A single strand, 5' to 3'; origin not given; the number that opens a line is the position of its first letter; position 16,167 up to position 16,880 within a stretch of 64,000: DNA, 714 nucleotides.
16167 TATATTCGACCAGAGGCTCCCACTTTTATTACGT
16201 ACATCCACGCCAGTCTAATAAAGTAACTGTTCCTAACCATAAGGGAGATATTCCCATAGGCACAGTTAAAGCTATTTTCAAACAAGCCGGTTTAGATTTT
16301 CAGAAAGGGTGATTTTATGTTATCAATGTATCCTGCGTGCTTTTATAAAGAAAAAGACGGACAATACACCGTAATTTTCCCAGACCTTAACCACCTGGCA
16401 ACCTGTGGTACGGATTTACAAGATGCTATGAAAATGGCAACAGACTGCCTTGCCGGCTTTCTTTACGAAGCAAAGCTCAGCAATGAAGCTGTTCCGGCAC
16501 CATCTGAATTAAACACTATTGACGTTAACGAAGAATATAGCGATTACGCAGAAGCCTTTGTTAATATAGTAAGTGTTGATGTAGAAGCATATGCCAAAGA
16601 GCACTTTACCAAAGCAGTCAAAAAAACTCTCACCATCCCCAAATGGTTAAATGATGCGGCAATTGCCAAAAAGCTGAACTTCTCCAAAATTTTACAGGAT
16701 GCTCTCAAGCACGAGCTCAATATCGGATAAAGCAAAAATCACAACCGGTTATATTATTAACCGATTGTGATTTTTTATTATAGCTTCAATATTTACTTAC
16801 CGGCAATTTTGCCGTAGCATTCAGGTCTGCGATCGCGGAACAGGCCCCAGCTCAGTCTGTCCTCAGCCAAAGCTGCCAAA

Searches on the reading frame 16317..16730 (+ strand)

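Call 13: search_protein_families(library=pfam, proteins=[window:16317-16730:+], max_evalue=0.001)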
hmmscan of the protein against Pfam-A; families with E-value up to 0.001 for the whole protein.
window:16317-16730:+ (137 aa): 1 family
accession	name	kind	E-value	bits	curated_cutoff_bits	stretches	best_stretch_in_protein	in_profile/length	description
PF15919.11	HicB_lk_antitox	-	1.9e-12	47.9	27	1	5-109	1-98/123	HicB_like antitoxin of bacterial toxin-antitoxin system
